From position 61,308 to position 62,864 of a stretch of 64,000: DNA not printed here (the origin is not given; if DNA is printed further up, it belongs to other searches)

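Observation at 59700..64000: RM-like operon: SF2-helicase protein + C5-cytosine methyltransferase + MORC-like GHKL ATPase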

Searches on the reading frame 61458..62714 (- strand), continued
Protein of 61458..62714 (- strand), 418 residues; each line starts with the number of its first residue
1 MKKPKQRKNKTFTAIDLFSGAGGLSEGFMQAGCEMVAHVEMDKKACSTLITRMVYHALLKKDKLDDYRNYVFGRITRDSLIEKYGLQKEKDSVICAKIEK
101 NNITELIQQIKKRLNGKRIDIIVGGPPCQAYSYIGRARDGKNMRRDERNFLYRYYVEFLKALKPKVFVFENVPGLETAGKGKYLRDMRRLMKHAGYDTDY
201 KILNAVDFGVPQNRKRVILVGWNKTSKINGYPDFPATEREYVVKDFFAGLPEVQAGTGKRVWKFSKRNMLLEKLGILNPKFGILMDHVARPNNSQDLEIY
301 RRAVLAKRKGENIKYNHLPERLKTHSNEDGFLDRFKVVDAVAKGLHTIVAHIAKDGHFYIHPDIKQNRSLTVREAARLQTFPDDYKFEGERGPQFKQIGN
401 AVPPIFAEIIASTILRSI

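Call 31: find_homologous_proteins(query=L001:4191-7100:+, max_evalue=0.001)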
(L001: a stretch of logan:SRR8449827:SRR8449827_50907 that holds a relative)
Query L001:4191-7100:+ (969 aa): 5154 proteins with E <= 0.001 among 8000 candidates; the best 120 are listed.
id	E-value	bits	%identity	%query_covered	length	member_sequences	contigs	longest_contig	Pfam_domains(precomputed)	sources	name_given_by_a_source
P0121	0.0e+0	2022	95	100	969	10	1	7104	PF00270.36,PF00176.30,PF27151.1,PF18766.8,PF04851.22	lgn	-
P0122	0.0e+0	2003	93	100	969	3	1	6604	PF00270.36,PF00176.30,PF27151.1,PF18766.8,PF04851.22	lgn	-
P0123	0.0e+0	1957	91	100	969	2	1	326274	PF00270.36,PF00176.30,PF27151.1,PF18766.8,PF04851.22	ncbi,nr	ncbi:MAG: DEAD/DEAH box helicase family protein [Patescibacteria group bacterium]|nr:DEAD/DEAH box h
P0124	0.0e+0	1901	89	100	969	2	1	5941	PF00270.36,PF00176.30,PF27151.1,PF18766.8,PF04851.22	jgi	-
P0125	0.0e+0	1828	83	100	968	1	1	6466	PF00270.36,PF00176.30,PF27151.1,PF18766.8,PF04851.22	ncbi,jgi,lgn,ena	ncbi:MAG: DEAD/DEAH box helicase family protein [Candidatus Shapirobacteria bacterium]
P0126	0.0e+0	1819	84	100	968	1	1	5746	PF00270.36,PF00176.30,PF27151.1,PF18766.8,PF04851.22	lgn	-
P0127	0.0e+0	1809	82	100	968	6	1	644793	PF00270.36,PF00176.30,PF27151.1,PF18766.8,PF04851.22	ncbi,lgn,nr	ncbi:MAG: DEAD/DEAH box helicase family protein [Candidatus Colwellbacteria bacterium]|nr:DEAD/DEAH 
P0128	0.0e+0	1788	82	100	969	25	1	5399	PF00270.36,PF00176.30,PF27151.1,PF18766.8,PF04851.22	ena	-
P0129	0.0e+0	1756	81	100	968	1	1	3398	PF00270.36,PF00176.30,PF27151.1,PF18766.8,PF04851.22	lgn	-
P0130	0.0e+0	1755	80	100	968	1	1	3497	PF00270.36,PF00176.30,PF27151.1,PF18766.8,PF04851.22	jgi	-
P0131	0.0e+0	1737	81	100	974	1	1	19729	PF00270.36,PF00176.30,PF27151.1,PF18766.8,PF04851.22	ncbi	ncbi:MAG: DEAD/DEAH box helicase family protein [Candidatus Falkowbacteria bacterium]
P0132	0.0e+0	1730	80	100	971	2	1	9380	PF00270.36,PF27151.1,PF18766.8,PF04851.22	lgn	-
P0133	0.0e+0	1640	75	100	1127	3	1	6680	PF00270.36,PF00176.30,PF00717.29,PF27151.1,PF18766.8,PF04851.22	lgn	-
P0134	0.0e+0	1584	73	100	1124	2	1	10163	PF00270.36,PF00176.30,PF00717.29,PF27151.1,PF18766.8,PF04851.22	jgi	jgi:hypothetical protein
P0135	0.0e+0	1572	73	100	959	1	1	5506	PF00270.36,PF27151.1,PF18766.8,PF04851.22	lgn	-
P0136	0.0e+0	1548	72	100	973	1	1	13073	PF00270.36,PF00176.30,PF27151.1,PF18766.8,PF04851.22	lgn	-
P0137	0.0e+0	1527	70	100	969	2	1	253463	PF00270.36,PF00176.30,PF27151.1,PF18766.8,PF04851.22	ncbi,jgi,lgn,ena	ncbi:MAG: DEAD/DEAH box helicase family protein [Candidatus Paceibacterota bacterium]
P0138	0.0e+0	1510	70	100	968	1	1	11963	PF00270.36,PF00176.30,PF27151.1,PF18766.8,PF04851.22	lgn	-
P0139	0.0e+0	1504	70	100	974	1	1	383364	PF00270.36,PF00176.30,PF27151.1,PF18766.8,PF04851.22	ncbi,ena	-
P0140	0.0e+0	1501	70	100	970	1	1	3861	PF00270.36,PF00176.30,PF27151.1,PF18766.8,PF04851.22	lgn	-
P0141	0.0e+0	1499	70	100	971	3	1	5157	PF00270.36,PF27151.1,PF18766.8,PF04851.22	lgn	-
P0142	0.0e+0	1487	69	100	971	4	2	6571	PF00270.36,PF27151.1,PF18766.8,PF04851.22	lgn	-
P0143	0.0e+0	1482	69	100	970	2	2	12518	PF00270.36,PF00176.30,PF27151.1,PF18766.8,PF04851.22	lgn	-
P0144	0.0e+0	1479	69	100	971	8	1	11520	PF00270.36,PF27151.1,PF18766.8,PF04851.22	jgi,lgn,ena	-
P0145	0.0e+0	1476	68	100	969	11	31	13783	PF00270.36,PF00176.30,PF27151.1,PF18766.8,PF04851.22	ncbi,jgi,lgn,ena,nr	ncbi:MAG TPA: DEAD/DEAH box helicase family protein [Candidatus Pacearchaeota archaeon]|nr:DEAD/DEAH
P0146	0.0e+0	1475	69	100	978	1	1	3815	PF00270.36,PF00176.30,PF27151.1,PF18766.8,PF04851.22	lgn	-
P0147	0.0e+0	1469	69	100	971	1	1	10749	PF00270.36,PF00176.30,PF27151.1,PF18766.8,PF04851.22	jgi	-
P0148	0.0e+0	1462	69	100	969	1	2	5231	PF00270.36,PF00176.30,PF27151.1,PF18766.8,PF04851.22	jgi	-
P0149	0.0e+0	1461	68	100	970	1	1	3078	PF00270.36,PF27151.1,PF18766.8,PF04851.22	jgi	-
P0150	0.0e+0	1457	67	100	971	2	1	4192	PF00270.36,PF27151.1,PF18766.8,PF04851.22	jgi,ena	-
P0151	0.0e+0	1447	69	97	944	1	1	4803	PF00270.36,PF27151.1,PF18766.8,PF04851.22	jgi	jgi:superfamily II DNA or RNA helicase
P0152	0.0e+0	1442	68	100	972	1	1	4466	PF00270.36,PF27151.1,PF18766.8,PF04851.22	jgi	-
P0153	0.0e+0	1430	67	100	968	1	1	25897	PF00270.36,PF00176.30,PF27151.1,PF18766.8,PF04851.22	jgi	-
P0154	0.0e+0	1429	66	100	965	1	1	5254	PF00270.36,PF00176.30,PF27151.1,PF18766.8,PF04851.22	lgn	-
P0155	0.0e+0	1422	71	92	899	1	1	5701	PF00270.36,PF27151.1,PF04851.22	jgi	jgi:superfamily II DNA or RNA helicase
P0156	0.0e+0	1414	71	93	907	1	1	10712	PF00270.36,PF00176.30,PF27151.1,PF18766.8,PF04851.22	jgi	-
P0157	0.0e+0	1383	65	100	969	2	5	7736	PF00270.36,PF27151.1,PF18766.8,PF04851.22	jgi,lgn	jgi:type III restriction enzyme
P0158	0.0e+0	1379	64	100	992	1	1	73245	PF00270.36,PF00176.30,PF27151.1,PF18766.8,PF04851.22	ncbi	-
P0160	0.0e+0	1374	65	97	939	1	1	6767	PF00270.36,PF00176.30,PF27151.1,PF18766.8,PF04851.22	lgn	-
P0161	0.0e+0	1371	71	90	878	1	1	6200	PF00270.36,PF00176.30,PF27151.1,PF18766.8,PF04851.22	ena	-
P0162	0.0e+0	1370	65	100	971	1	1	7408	PF00270.36,PF27151.1,PF18766.8,PF04851.22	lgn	-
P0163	0.0e+0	1365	63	100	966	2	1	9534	PF00270.36,PF00176.30,PF27151.1,PF18766.8,PF04851.22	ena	-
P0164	0.0e+0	1331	63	100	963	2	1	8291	PF00270.36,PF00176.30,PF27151.1,PF18766.8,PF04851.22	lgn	-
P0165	0.0e+0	1315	63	100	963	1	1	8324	PF00270.36,PF00176.30,PF27151.1,PF18766.8,PF04851.22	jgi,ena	-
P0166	0.0e+0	1313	62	100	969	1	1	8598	PF00270.36,PF00176.30,PF27151.1,PF18766.8,PF04851.22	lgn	-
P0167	0.0e+0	1302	62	100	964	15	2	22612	PF00270.36,PF00176.30,PF27151.1,PF18766.8,PF04851.22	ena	-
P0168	0.0e+0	1302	61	100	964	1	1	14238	PF00270.36,PF00176.30,PF27151.1,PF18766.8,PF04851.22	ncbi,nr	ncbi:DEAD/DEAH box helicase family protein [Patescibacteria group bacterium AH-259-L07]|nr:DEAD/DEAH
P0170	0.0e+0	1270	60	100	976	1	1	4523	PF00270.36,PF27151.1,PF18766.8,PF04851.22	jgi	-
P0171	0.0e+0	1263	59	100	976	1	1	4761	PF00270.36,PF27151.1,PF18766.8,PF04851.22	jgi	jgi:type III restriction enzyme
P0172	0.0e+0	1248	59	100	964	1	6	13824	PF00270.36,PF00176.30,PF27151.1,PF18766.8,PF04851.22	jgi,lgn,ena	-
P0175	0.0e+0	1227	58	100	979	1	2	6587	PF00270.36,PF00176.30,PF27151.1,PF18766.8,PF04851.22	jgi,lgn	jgi:hypothetical protein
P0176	0.0e+0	1198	57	100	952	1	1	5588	PF00270.36,PF00176.30,PF27151.1,PF18766.8,PF04851.22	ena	-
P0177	0.0e+0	1195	57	100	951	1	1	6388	PF00270.36,PF00176.30,PF27151.1,PF04851.22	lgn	-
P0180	0.0e+0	1124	55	100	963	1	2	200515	PF00270.36,PF27151.1,PF18766.8,PF04851.22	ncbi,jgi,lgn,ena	-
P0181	0.0e+0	1120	55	100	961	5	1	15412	PF00270.36,PF00176.30,PF27151.1,PF18766.8,PF04851.22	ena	-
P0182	0.0e+0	1114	55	100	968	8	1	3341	PF00270.36,PF27151.1,PF18766.8,PF04851.22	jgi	jgi:hypothetical protein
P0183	0.0e+0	1109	54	100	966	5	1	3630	PF00270.36,PF27151.1,PF18766.8,PF04851.22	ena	-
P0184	0.0e+0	1079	54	100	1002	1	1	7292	PF00270.36,PF27151.1,PF18766.8,PF04851.22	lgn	-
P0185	0.0e+0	1078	53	100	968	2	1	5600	PF00270.36,PF27151.1,PF18766.8,PF04851.22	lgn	-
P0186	0.0e+0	1056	54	100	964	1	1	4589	PF00270.36,PF27151.1,PF18766.8,PF04851.22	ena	-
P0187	0.0e+0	1034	68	72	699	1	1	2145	PF27151.1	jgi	-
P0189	0.0e+0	1022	57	87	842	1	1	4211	PF00270.36,PF27151.1,PF04851.22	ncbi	ncbi:DEAD/DEAH box helicase family protein, partial [Desulfonauticus submarinus]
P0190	0.0e+0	1012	52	100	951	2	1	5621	PF00270.36,PF27151.1,PF04851.22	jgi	-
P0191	1.2e-292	992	50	100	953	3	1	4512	PF00270.36,PF27151.1,PF18766.8,PF04851.22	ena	-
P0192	1.9e-279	948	48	100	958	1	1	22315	PF00270.36,PF27151.1,PF18766.8,PF04851.22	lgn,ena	-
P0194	1.6e-249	849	49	95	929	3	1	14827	PF00270.36,PF27151.1,PF18766.8,PF04851.22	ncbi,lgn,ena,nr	ncbi:MAG TPA: DEAD/DEAH box helicase [Persephonella sp.]|nr:DEAD/DEAH box helicase [Persephonella sp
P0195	6.2e-249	847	49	95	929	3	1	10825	PF00270.36,PF27151.1,PF18766.8,PF04851.22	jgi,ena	-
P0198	6.9e-238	810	42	100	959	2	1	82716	PF00270.36,PF27151.1,PF18766.8,PF04851.22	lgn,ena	-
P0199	8.6e-237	807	42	100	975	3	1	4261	PF00270.36,PF27151.1,PF18766.8,PF04851.22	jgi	-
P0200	8.0e-236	804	44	100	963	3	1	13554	PF00270.36,PF27151.1,PF18766.8,PF04851.22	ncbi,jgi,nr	ncbi:MAG: hypothetical protein B6U87_01245 [Candidatus Aenigmarchaeota archaeon ex4484_52]|nr:MAG: h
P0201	3.4e-235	802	42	100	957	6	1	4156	PF00270.36,PF27151.1,PF04851.22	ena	-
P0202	1.1e-234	800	42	100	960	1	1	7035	PF00270.36,PF27151.1,PF18766.8,PF04851.22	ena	-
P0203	1.6e-234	799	42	100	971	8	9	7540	PF00270.36,PF27151.1,PF04851.22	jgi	-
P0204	4.2e-234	798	42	100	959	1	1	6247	PF00270.36,PF27151.1,PF18766.8,PF04851.22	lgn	-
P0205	5.1e-230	784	42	100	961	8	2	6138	PF00270.36,PF27151.1,PF18766.8,PF04851.22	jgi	-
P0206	1.0e-218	747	42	100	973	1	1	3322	PF00270.36,PF27151.1,PF18766.8,PF04851.22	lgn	-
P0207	2.3e-218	746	43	100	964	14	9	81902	PF00270.36,PF27151.1,PF18766.8,PF04851.22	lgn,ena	-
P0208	1.6e-216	740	42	100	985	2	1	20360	PF00270.36,PF27151.1,PF18766.8,PF04851.22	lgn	-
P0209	5.7e-216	738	42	100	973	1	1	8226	PF00270.36,PF27151.1,PF18766.8,PF04851.22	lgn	-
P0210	4.0e-215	735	41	100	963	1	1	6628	PF00270.36,PF27151.1,PF18766.8,PF04851.22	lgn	-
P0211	2.1e-213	729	41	100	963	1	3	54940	PF00270.36,PF27151.1,PF18766.8,PF04851.22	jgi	-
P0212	6.2e-213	728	41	100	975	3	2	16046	PF00270.36,PF27151.1,PF18766.8,PF04851.22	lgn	-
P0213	1.1e-212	727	40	100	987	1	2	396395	PF00270.36,PF27151.1,PF18766.8,PF04851.22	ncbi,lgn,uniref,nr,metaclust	ncbi:DEAD/DEAH box helicase family protein [Orenia marismortui]|uniref:DEAD/DEAH box helicase family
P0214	4.4e-212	725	41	100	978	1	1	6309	PF00270.36,PF27151.1,PF18766.8,PF04851.22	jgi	jgi:superfamily II DNA or RNA helicase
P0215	1.7e-211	723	41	100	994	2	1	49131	PF00270.36,PF27151.1,PF18766.8,PF04851.22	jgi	jgi:superfamily II DNA or RNA helicase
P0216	3.6e-210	719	41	100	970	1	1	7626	PF00270.36,PF27151.1,PF04851.22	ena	-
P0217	1.4e-209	717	40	100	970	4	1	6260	PF00270.36,PF27151.1,PF04851.22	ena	-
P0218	2.5e-209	716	40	100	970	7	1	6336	PF00270.36,PF27151.1,PF04851.22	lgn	-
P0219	4.3e-208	712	40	100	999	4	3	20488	PF00270.36,PF27151.1,PF18766.8,PF04851.22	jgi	-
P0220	5.3e-206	705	41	100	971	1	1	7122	PF00270.36,PF00176.30,PF27151.1,PF18766.8,PF04851.22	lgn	-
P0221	1.2e-205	704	42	100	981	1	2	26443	PF00270.36,PF27151.1,PF18766.8,PF04851.22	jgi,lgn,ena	-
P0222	1.5e-205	703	39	100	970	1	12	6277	PF00270.36,PF27151.1,PF04851.22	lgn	-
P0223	2.1e-205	703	40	100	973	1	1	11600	PF00270.36,PF00176.30,PF27151.1,PF18766.8,PF04851.22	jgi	jgi:superfamily II DNA or RNA helicase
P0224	3.7e-205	702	40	100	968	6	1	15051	PF00270.36,PF27151.1,PF04851.22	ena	-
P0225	5.2e-205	702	40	100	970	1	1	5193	PF00270.36,PF27151.1,PF04851.22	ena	-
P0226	2.2e-204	700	40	100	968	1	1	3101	PF00270.36,PF27151.1,PF04851.22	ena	-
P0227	3.0e-204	699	41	100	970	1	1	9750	PF00270.36,PF27151.1,PF18766.8,PF04851.22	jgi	jgi:superfamily II DNA or RNA helicase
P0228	1.0e-203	697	40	100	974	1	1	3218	PF00270.36,PF27151.1,PF18766.8,PF04851.22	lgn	-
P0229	1.5e-202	693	41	100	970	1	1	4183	PF00270.36,PF27151.1,PF18766.8,PF04851.22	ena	-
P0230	2.0e-202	693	41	100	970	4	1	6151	PF00270.36,PF27151.1,PF18766.8,PF04851.22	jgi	jgi:superfamily II DNA/RNA helicase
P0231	2.5e-202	693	42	100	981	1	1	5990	PF00270.36,PF27151.1,PF04851.22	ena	-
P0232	2.7e-202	693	41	100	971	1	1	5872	PF00270.36,PF27151.1,PF18766.8,PF04851.22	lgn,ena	-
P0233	8.3e-202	691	41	100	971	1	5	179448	PF00270.36,PF27151.1,PF04851.22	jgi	jgi:superfamily II DNA or RNA helicase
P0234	5.9e-201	688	40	100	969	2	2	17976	PF00270.36,PF27151.1,PF18766.8,PF04851.22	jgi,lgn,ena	-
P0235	6.6e-201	688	43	100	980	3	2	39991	PF00270.36,PF27151.1,PF04851.22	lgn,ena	-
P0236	8.6e-201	688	40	100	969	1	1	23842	PF00270.36,PF27151.1,PF18766.8,PF04851.22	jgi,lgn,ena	-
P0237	1.5e-200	687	39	100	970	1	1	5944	PF00270.36,PF27151.1,PF04851.22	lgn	-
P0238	2.2e-200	686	40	100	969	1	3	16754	PF00270.36,PF27151.1,PF18766.8,PF04851.22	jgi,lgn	jgi:superfamily II DNA or RNA helicase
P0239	2.6e-200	686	40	100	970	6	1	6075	PF00270.36,PF27151.1,PF04851.22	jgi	jgi:superfamily II DNA or RNA helicase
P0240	5.0e-200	685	40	100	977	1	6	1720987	PF00270.36,PF27151.1,PF18766.8,PF04851.22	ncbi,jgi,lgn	ncbi:MAG: DEAD/DEAH box helicase family protein [Bacteroidales bacterium]|jgi:type III restriction e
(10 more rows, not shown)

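Call 32: find_encoding_contigs(protein=P0123, flank=8000, max_places=2)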
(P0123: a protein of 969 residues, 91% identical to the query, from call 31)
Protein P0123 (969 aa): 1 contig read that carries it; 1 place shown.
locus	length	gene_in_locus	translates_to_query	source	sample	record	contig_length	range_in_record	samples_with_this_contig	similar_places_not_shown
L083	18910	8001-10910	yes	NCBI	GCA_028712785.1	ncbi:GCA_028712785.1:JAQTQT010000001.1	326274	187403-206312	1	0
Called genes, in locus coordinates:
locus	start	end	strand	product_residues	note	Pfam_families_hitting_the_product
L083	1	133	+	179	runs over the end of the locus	-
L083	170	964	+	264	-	PF00557:Peptidase_M24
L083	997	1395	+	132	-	PF03652:RuvX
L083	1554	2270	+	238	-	PF11967:RecO_N, PF02565:RecO_C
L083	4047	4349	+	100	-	-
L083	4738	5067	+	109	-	-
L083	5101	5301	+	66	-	PF13560:HTH_31, PF12844:HTH_19, PF01381:HTH_3, PF13443:HTH_26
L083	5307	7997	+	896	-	PF01555:N6_N4_Mtase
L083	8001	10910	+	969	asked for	PF04851:ResIII, PF00270:DEAD, PF18766:SWI2_SNF2, PF00176:SNF2-rel_dom (weak), PF27151:YagJ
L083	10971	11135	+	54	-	-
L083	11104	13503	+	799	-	PF13166:AAA_13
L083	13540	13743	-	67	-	-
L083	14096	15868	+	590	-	PF01336:tRNA_anti-codon, PF00152:tRNA-synt_2, PF02938:GAD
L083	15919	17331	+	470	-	PF01336:tRNA_anti-codon, PF00152:tRNA-synt_2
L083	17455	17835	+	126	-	-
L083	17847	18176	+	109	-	-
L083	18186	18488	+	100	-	-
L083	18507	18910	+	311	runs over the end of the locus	PF18920:DUF5671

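Call 33: find_encoding_contigs(protein=P0213, flank=8000, max_places=2)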
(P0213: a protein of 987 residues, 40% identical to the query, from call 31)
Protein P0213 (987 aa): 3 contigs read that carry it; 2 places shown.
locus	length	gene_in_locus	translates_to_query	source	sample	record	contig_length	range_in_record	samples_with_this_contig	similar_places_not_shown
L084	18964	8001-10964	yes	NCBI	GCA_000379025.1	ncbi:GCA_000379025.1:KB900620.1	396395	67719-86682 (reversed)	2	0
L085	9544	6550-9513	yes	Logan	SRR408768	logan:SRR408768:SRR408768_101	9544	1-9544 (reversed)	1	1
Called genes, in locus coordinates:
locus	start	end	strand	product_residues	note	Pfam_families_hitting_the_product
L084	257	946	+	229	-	PF13936:HTH_38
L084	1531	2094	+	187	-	PF00578:AhpC-TSA, PF08534:Redoxin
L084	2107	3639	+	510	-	PF03486:HI0933_like (faint), PF13192:Thioredoxin_3, PF01262:AlaDh_PNT_C (faint), PF01494:FAD_binding_3 (faint), PF07992:Pyr_redox_2, PF12831:FAD_oxidored (weak), PF13738:Pyr_redox_3, PF00070:Pyr_redox, +2 more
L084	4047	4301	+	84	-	-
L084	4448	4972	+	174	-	PF11638:DnaA_N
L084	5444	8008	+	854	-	PF01555:N6_N4_Mtase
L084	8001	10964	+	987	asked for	PF04851:ResIII, PF00270:DEAD (weak), PF18766:SWI2_SNF2 (weak), PF27151:YagJ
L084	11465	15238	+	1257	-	-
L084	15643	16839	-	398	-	PF00395:SLH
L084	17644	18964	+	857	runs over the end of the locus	PF02739:5_3_exonuc_N, PF01367:5_3_exonuc, PF22619:DNA_polI_exo1, PF00476:DNA_pol_A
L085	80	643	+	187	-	PF00578:AhpC-TSA, PF08534:Redoxin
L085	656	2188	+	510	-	PF03486:HI0933_like (faint), PF13192:Thioredoxin_3, PF01262:AlaDh_PNT_C (faint), PF01494:FAD_binding_3 (faint), PF07992:Pyr_redox_2, PF12831:FAD_oxidored (weak), PF13738:Pyr_redox_3, PF00070:Pyr_redox, +2 more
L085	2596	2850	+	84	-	-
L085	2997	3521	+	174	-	PF11638:DnaA_N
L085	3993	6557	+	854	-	PF01555:N6_N4_Mtase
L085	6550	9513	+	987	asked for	PF04851:ResIII, PF00270:DEAD (weak), PF18766:SWI2_SNF2 (weak), PF27151:YagJ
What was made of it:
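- HTH-Mod-Res occurs alone in another Patescibacteria genome, and Mod-Res alone in Orenia (calls 32, 33). HTH-Mod-Res occurs alone in L083 and Mod-Res alone in L084 (calls 32, 33).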

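Call 58: search_solved_structures(query=L001:4191-7100:+, max_evalue=0.01)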
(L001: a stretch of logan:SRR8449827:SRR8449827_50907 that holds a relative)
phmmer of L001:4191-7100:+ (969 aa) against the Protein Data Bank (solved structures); distinct sequences matched with E-value up to 0.01: 0.
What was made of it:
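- Tried and rejected: Res has no PDB relative (call 58).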

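Call 59: search_solved_structures(query=L001:1494-4187:+, max_evalue=0.001)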
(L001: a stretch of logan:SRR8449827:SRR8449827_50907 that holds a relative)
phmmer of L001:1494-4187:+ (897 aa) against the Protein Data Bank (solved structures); distinct sequences matched with E-value up to 0.001: 10.
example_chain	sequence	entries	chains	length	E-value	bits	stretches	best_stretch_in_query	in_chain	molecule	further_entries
6k0w_B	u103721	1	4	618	5.9e-13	51.2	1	456-504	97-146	Adenine specific DNA methyltransferase (Mod)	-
1g60_A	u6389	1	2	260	6.7e-09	37.8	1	672-731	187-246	Adenine-specific Methyltransferase MboIIA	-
4zcf_A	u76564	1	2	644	1.1e-08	37.1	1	456-496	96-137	Restriction endonuclease EcoP15I, modification subunit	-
6pbd_A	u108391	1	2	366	1.4e-06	30.1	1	677-734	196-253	Modification methylase CcrMI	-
7dsu_A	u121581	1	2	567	1.7e-05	26.5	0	451-547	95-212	Mbo45V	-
9c3u_A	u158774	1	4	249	9.4e-05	24.1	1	656-732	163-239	Methyltransferase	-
8urk_A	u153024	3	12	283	0.00013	23.5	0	656-732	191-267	Methyltransferase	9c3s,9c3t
1nw8_A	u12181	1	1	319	0.00036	22.1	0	628-737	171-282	MODIFICATION METHYLASE RSRI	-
1eg2_A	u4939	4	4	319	0.00039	22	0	628-737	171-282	MODIFICATION METHYLASE RSRI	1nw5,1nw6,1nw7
1boo_A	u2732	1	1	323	0.00096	20.7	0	678-731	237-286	PROTEIN (N-4 CYTOSINE-SPECIFIC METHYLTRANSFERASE PVU II)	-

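Call 86: search_solved_structures(query=window:61458-62714:-, max_evalue=1e-10)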
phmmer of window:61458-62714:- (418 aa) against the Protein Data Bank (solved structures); distinct sequences matched with E-value up to 1e-10: 43.
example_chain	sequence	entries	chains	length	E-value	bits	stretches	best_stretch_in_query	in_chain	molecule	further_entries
1dct_A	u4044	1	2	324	1.7e-31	112.7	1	95-236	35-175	PROTEIN (MODIFICATION METHYLASE HAEIII)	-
3ubt_Y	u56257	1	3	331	5.1e-30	107.9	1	95-236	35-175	Modification methylase HaeIII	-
3g7u_A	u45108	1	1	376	3e-28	102.1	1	115-412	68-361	Cytosine-specific methyltransferase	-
3pt9_A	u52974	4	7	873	2.7e-23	85.8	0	108-232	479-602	DNA (cytosine-5)-methyltransferase 1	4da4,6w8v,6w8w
3pt6_A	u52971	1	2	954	3.8e-23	85.3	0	108-232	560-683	DNA (cytosine-5)-methyltransferase 1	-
5guv_A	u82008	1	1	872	6.7e-23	84.4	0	108-232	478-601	DNA (cytosine-5)-methyltransferase 1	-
3av4_A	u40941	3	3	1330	1.3e-22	83.5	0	109-232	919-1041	DNA (cytosine-5)-methyltransferase 1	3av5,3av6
5wy1_A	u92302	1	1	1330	1.3e-22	83.5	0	109-232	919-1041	DNA (cytosine-5)-methyltransferase 1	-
5gut_A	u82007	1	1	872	1.4e-22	83.4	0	108-232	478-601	DNA (cytosine-5)-methyltransferase 1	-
9ped_A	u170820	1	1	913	9.5e-22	80.7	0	9-219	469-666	DNA (cytosine-5)-methyltransferase 1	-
9m5u_A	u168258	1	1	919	9.7e-22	80.6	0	9-219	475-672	DNA (cytosine-5)-methyltransferase 1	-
9v4p_A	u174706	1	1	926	1e-21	80.6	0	9-219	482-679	DNA (cytosine-5)-methyltransferase 1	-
6x9i_A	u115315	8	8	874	1.3e-21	80.3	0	118-232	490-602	DNA (cytosine-5)-methyltransferase 1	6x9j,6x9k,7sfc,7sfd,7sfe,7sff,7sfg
9v36_A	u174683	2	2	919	1.5e-21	80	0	118-232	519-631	DNA (cytosine-5)-methyltransferase 1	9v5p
3pta_A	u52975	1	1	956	1.7e-21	79.8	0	118-232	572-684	DNA (cytosine-5)-methyltransferase 1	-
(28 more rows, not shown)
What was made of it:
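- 61458..62714 (-): C5-cytosine DNA methyltransferase, 418 aa, with all catalytic motifs present. It is the conserved partner of the GHKL gene. Call 86 (best PDB match M.HaeIII).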
